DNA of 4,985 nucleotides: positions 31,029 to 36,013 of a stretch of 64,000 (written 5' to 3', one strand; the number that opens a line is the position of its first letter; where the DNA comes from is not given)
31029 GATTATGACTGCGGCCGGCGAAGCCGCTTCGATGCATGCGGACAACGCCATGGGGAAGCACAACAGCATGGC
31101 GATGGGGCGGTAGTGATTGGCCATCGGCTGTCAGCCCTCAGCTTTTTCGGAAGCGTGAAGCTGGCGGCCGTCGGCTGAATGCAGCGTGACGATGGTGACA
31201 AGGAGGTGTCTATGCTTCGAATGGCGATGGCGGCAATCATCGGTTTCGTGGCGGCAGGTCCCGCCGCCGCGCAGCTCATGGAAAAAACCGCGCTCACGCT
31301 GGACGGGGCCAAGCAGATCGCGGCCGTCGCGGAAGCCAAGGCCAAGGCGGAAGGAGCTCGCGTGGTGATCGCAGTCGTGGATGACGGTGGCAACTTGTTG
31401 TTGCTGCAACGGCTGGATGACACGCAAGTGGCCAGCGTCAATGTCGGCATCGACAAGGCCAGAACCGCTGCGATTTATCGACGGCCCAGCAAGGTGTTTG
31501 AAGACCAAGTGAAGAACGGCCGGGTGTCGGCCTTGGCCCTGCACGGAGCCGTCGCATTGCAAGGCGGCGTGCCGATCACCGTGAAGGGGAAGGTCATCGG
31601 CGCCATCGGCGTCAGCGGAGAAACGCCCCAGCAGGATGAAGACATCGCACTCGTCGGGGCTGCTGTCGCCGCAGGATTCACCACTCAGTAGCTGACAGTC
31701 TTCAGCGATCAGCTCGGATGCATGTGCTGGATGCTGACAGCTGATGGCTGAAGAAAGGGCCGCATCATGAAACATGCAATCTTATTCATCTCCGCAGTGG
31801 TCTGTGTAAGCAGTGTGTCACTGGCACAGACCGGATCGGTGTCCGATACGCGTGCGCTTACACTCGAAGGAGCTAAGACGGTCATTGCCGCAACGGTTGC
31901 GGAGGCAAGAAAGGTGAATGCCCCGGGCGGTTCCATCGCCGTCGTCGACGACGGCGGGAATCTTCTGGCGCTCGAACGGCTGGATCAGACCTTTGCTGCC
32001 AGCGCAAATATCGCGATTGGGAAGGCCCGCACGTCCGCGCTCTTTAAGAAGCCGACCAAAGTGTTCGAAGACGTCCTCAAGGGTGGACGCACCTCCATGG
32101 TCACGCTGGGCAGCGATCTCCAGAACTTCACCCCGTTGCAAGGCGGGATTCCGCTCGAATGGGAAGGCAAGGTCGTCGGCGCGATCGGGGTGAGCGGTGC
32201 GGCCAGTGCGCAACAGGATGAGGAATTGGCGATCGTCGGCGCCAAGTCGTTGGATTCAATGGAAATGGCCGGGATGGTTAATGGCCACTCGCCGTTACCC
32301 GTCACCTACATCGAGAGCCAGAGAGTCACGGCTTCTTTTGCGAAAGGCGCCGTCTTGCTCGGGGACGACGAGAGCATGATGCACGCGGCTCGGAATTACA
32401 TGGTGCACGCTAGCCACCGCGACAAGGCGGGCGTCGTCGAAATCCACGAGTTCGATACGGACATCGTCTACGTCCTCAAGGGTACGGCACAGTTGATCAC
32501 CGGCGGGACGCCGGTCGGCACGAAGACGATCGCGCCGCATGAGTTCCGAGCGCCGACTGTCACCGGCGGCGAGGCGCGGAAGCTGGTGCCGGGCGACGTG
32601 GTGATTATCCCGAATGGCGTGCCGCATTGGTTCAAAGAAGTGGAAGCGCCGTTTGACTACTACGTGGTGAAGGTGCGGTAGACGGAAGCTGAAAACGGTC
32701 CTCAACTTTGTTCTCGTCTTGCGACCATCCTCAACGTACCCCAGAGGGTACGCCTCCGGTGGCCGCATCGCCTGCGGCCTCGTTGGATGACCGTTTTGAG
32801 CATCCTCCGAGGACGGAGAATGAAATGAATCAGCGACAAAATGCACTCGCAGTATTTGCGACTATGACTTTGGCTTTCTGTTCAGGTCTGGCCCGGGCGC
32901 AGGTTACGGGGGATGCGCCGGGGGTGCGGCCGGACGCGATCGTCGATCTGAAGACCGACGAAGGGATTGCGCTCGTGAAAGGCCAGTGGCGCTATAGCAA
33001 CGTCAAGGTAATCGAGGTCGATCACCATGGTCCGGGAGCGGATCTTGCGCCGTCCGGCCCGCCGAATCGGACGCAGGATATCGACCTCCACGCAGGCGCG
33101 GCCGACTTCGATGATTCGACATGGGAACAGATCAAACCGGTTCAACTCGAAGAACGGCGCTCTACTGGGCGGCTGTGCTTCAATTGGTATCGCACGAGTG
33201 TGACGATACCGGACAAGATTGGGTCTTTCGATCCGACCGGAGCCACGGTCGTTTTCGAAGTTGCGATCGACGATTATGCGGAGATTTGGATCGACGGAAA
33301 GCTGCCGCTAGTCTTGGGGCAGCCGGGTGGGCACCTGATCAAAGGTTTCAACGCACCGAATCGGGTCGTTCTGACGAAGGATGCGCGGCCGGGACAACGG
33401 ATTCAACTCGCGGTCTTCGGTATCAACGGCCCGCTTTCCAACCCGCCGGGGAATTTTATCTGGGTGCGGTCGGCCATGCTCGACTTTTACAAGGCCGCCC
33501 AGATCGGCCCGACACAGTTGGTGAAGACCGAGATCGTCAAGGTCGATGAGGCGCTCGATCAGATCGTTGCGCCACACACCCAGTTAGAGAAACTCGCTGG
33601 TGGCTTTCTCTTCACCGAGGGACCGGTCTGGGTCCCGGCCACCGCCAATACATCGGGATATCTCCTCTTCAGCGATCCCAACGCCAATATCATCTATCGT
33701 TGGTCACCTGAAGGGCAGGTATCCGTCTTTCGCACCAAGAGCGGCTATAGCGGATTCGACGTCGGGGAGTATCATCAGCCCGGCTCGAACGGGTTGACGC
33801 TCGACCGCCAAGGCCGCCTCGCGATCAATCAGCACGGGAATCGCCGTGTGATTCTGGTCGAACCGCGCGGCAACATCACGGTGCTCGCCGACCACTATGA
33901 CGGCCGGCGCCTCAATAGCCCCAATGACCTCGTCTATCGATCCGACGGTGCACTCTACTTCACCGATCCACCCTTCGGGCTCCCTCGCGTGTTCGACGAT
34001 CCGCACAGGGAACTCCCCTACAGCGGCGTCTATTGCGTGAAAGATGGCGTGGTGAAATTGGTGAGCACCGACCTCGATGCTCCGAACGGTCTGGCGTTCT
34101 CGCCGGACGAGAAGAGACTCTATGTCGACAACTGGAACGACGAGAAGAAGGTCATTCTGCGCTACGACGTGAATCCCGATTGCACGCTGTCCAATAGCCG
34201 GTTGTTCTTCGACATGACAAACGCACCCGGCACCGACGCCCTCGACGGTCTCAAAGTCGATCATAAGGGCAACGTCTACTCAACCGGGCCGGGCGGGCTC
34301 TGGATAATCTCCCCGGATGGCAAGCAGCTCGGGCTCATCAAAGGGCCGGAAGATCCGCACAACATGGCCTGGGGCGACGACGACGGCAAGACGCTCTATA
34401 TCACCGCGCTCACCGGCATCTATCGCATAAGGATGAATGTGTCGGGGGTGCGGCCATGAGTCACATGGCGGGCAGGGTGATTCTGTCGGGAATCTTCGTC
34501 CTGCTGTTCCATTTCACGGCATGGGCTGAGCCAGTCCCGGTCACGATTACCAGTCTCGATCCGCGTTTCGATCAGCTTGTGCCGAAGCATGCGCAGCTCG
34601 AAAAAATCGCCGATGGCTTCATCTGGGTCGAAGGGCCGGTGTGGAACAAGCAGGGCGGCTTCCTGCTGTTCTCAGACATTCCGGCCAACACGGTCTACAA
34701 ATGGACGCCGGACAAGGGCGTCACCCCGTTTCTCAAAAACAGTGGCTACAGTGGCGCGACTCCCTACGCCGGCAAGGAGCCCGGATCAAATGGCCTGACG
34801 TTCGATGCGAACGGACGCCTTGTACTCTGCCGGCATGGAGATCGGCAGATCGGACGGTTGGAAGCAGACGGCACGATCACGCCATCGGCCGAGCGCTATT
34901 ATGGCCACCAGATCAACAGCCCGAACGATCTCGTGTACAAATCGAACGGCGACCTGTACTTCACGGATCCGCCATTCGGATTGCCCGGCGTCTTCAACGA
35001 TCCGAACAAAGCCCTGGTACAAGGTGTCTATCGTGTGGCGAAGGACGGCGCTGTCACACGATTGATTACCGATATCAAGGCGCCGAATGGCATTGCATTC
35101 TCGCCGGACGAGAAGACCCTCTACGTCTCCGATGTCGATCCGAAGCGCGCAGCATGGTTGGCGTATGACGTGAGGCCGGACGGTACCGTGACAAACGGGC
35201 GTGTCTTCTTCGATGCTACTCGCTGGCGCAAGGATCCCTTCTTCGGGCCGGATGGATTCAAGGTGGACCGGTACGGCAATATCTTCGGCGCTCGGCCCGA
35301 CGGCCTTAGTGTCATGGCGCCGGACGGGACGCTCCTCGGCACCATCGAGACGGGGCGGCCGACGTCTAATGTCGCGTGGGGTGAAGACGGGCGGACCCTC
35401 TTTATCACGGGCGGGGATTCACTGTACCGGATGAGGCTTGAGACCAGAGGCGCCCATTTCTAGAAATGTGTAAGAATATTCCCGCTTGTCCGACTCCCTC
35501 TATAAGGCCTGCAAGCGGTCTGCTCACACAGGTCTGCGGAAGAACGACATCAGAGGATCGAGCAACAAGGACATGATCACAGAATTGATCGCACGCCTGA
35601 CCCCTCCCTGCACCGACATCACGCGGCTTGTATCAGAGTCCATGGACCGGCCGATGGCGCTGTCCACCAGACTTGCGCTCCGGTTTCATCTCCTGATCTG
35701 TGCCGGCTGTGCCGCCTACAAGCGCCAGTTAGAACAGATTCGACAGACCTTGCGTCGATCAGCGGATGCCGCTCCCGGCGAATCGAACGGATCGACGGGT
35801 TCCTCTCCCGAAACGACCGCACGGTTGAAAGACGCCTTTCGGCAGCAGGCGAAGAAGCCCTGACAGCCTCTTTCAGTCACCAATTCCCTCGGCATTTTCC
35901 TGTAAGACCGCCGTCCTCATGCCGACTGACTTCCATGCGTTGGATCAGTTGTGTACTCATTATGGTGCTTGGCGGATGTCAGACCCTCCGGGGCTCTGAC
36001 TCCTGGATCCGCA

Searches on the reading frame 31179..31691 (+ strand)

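Call 57: search_protein_families(library=pfam, proteins=[window:31179-31691:+], max_evalue=0.001)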
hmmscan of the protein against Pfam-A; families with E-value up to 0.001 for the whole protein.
window:31179-31691:+ (170 aa): 2 families
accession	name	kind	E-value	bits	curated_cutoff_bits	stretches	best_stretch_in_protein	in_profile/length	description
PF03928.20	HbpS-like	-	9e-34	116.7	25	1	39-161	1-127/128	Haem degrading protein HbpS-like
PF13185.12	GAF_2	-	1.6e-05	25.6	28.6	1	58-160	21-125/136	GAF domain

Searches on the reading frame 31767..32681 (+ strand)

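Call 57: search_protein_families(library=pfam, proteins=[window:31767-32681:+], max_evalue=0.001)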
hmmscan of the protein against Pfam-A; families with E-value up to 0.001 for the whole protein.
window:31767-32681:+ (304 aa): 4 families
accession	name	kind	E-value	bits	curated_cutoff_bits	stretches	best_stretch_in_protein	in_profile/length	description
PF03928.20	HbpS-like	-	4.2e-30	104.9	25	1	31-159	1-127/128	Haem degrading protein HbpS-like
PF07883.17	Cupin_2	-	2.2e-06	27.7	27.2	0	266-291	33-58/70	Cupin domain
PF00190.28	Cupin_1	-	0.00012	22.1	22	1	222-291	44-101/151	Cupin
PF13185.12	GAF_2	-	0.00089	19.9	28.6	0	38-153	6-120/136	GAF domain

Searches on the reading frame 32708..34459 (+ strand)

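Call 57: search_protein_families(library=pfam, proteins=[window:32708-34459:+], max_evalue=0.001)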
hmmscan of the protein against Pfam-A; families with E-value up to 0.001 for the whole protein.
window:32708-34459:+ (583 aa): 1 family
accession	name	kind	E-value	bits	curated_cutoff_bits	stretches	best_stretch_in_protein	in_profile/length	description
PF08450.18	SGL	-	2.1e-38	132.7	26.3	1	302-567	1-244/246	SMP-30/Gluconolactonase/LRE-like region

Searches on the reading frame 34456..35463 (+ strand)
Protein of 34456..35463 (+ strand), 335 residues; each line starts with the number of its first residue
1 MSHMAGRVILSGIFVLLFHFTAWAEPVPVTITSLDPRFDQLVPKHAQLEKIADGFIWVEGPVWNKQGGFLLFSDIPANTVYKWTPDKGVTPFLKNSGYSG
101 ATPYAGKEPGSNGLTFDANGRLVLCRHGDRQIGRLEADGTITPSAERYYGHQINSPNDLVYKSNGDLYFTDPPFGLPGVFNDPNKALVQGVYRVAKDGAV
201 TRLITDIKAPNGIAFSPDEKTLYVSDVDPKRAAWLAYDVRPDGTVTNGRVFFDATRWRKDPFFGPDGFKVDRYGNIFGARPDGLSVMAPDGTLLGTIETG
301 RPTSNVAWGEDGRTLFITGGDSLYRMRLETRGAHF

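Call 57: search_protein_families(library=pfam, proteins=[window:34456-35463:+], max_evalue=0.001)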
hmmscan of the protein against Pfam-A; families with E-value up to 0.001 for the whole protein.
window:34456-35463:+ (335 aa): 1 family
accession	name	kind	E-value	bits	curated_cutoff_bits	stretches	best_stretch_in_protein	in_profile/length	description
PF08450.18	SGL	-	4.6e-43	148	26.3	1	58-318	2-243/246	SMP-30/Gluconolactonase/LRE-like region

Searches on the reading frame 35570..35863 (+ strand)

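Call 44: search_protein_families(library=ncbifam, proteins=[window:35570-35863:+], max_evalue=0.001)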
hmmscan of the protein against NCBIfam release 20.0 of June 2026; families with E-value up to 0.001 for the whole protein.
window:35570-35863:+ (97 aa): 2 families
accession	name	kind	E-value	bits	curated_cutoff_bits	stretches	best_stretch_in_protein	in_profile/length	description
NF052368.1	antisigmaE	subfamily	3e-18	65.4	50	1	14-58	4-48/48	anti-sigma factor family protein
TIGR03988.1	antisig_RsrA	equivalog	0.00033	20.7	62.5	1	14-70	2-60/77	mycothiol system anti-sigma-R factor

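Call 57: search_protein_families(library=pfam, proteins=[window:35573-35863:+], max_evalue=0.001)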
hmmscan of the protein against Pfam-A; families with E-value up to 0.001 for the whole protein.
window:35573-35863:+ (96 aa): 1 family
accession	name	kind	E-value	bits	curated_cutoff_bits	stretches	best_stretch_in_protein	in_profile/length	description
PF13490.11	zf-HC2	-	4.9e-06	27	22.2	1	13-47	1-35/35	Putative zinc-finger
